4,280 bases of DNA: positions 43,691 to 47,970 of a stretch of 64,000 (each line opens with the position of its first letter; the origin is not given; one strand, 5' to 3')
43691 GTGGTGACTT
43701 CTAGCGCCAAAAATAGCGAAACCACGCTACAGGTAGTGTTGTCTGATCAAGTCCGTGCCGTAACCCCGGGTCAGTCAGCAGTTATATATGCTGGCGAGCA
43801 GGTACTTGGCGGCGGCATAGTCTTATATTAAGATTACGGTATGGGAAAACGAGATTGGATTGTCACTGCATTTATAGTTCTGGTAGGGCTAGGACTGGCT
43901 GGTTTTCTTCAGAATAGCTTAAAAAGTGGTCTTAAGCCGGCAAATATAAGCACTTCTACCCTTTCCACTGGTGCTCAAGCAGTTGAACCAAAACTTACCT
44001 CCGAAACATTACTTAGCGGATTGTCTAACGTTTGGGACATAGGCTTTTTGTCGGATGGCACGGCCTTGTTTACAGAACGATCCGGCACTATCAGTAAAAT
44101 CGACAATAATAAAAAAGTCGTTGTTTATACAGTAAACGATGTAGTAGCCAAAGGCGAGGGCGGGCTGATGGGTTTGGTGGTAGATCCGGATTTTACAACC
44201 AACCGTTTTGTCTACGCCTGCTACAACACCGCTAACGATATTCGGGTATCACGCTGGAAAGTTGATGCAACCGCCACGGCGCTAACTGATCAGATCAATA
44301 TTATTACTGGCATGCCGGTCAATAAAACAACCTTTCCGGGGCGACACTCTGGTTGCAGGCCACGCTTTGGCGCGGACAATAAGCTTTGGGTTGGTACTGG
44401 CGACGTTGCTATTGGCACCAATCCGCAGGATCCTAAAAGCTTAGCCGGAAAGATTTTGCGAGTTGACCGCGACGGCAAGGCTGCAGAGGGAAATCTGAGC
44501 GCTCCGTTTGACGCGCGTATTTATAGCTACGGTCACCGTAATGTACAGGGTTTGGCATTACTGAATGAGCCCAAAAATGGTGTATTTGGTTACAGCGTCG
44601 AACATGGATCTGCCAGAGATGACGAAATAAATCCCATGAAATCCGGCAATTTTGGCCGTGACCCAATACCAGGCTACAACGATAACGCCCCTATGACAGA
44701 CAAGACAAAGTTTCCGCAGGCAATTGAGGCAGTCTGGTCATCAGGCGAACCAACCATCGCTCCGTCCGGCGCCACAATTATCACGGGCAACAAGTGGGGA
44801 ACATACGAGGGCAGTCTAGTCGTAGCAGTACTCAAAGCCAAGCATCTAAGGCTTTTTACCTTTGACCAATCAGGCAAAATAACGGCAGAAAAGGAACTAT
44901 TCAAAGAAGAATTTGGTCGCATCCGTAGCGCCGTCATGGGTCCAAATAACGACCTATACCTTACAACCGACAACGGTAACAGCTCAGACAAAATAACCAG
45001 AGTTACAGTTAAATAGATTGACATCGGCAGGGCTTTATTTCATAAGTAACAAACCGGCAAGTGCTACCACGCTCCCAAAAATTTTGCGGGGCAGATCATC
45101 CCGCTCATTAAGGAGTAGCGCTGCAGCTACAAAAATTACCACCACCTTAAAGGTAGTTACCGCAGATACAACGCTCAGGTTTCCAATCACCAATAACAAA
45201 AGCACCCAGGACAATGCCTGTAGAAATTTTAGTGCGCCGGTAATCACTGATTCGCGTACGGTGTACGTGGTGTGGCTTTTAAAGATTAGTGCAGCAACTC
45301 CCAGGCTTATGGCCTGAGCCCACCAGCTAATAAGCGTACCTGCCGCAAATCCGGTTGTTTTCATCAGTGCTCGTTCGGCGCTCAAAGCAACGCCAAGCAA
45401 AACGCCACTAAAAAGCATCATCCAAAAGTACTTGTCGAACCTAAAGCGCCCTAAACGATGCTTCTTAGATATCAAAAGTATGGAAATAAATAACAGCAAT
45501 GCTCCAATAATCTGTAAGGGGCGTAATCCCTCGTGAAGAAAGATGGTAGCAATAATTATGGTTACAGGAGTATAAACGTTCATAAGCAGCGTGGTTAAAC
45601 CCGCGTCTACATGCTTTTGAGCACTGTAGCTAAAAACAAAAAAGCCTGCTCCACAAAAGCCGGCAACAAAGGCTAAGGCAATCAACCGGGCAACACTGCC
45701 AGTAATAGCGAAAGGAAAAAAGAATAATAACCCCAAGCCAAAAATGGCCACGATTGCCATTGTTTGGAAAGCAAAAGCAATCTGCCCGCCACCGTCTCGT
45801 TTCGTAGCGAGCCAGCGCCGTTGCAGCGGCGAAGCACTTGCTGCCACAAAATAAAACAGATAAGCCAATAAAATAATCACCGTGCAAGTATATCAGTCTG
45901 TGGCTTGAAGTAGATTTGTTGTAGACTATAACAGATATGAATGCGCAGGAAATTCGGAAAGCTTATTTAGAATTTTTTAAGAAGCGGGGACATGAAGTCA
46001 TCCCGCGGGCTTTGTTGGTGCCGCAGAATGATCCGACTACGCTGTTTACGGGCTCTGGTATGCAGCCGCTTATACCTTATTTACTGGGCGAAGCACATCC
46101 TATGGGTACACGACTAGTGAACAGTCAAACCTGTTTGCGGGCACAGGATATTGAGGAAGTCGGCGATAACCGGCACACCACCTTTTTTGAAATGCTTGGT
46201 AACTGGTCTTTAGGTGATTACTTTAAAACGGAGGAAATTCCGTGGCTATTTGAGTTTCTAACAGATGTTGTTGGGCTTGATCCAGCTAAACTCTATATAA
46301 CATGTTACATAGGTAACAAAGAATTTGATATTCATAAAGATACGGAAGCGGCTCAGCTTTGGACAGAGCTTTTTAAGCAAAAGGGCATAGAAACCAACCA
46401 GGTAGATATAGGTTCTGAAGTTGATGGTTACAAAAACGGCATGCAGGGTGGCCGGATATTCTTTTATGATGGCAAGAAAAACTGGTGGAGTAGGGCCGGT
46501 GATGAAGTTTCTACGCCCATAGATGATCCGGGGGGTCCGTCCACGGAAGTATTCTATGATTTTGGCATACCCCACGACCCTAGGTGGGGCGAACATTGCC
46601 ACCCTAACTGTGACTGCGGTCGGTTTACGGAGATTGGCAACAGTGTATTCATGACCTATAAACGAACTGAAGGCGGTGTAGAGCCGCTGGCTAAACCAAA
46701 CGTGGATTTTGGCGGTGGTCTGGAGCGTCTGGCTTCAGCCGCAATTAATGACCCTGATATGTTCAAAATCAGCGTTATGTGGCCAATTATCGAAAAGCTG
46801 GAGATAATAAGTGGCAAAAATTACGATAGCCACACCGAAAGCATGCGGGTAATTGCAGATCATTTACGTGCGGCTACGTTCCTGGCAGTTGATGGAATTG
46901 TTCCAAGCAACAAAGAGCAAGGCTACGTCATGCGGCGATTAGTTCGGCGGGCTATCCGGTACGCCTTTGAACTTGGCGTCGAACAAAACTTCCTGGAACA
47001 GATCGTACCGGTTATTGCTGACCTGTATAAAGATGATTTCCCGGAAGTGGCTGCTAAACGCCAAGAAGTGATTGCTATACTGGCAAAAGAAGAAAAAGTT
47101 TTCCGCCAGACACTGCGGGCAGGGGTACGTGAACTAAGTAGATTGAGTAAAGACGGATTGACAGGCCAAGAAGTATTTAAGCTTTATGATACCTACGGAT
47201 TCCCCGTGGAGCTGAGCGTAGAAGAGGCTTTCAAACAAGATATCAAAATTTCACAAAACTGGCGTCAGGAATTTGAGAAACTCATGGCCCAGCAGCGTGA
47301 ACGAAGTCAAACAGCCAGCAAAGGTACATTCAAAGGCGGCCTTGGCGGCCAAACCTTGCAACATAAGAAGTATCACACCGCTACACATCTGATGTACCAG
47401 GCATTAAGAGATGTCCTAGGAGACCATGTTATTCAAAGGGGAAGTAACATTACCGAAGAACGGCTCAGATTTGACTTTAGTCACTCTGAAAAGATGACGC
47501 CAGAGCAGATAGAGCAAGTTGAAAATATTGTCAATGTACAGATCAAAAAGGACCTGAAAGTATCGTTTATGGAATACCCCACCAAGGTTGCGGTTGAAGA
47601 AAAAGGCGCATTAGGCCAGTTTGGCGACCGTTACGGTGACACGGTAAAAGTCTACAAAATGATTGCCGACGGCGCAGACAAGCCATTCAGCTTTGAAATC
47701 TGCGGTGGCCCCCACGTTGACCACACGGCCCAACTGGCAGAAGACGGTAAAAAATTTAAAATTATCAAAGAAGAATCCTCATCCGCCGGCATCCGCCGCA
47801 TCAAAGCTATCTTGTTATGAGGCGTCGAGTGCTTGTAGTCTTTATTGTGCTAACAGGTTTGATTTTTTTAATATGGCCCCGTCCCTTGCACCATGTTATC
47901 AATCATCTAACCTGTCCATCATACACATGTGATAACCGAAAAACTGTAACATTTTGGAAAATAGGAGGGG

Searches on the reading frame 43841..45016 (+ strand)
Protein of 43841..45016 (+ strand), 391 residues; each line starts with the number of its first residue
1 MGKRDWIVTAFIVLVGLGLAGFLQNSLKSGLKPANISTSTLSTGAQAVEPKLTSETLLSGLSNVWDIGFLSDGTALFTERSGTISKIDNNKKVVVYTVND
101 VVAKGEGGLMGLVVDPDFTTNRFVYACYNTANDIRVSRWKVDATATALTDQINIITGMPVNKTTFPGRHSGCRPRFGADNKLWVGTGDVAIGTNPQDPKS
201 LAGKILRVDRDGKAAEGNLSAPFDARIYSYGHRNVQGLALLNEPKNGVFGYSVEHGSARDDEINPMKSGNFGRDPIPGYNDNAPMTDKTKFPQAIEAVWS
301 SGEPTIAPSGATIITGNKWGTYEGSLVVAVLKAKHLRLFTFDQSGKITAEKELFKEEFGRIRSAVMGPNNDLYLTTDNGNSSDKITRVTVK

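Call 36: search_protein_families(library=pfam, proteins=[window:43841-45016:+], max_evalue=0.0001)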
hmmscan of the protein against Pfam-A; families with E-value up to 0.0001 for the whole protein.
window:43841-45016:+ (391 aa): 1 family
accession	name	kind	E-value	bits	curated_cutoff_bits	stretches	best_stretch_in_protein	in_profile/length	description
PF07995.17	GSDH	-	3.7e-69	234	25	1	62-380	2-327/332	Glucose / Sorbosone dehydrogenase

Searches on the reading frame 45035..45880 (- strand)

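Call 36: search_protein_families(library=pfam, proteins=[window:45035-45880:-], max_evalue=0.0001)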
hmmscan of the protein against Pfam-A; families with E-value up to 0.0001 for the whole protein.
window:45035-45880:- (281 aa): 1 family
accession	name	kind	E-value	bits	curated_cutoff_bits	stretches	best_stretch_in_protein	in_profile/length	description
PF00892.27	EamA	-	2.1e-11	44.7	28.2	1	2-138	3-134/135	EamA-like transporter family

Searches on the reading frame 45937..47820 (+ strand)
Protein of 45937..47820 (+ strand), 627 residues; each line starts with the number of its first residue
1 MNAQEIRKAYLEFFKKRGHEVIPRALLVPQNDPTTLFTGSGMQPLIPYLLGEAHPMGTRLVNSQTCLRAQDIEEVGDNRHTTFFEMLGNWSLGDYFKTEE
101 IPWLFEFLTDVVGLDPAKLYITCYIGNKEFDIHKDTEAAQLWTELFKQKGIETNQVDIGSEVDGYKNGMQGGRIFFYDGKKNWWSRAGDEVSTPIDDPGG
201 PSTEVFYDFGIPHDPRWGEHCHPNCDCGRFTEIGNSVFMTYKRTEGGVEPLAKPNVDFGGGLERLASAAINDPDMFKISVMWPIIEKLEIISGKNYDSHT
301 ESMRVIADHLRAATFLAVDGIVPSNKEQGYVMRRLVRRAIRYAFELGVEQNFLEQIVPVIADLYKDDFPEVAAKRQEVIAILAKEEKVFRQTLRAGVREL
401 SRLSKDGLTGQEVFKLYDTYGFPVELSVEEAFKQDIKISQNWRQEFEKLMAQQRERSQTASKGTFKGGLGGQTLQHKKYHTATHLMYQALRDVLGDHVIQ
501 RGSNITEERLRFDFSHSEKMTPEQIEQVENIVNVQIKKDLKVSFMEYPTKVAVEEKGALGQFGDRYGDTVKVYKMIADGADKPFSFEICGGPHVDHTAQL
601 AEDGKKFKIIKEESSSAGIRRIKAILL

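Call 32: find_encoding_contigs(protein=window:45937-47820:+, flank=10000, max_places=1)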
Protein window:45937-47820:+ (627 aa): no gene with exactly this product is on record in the collection.
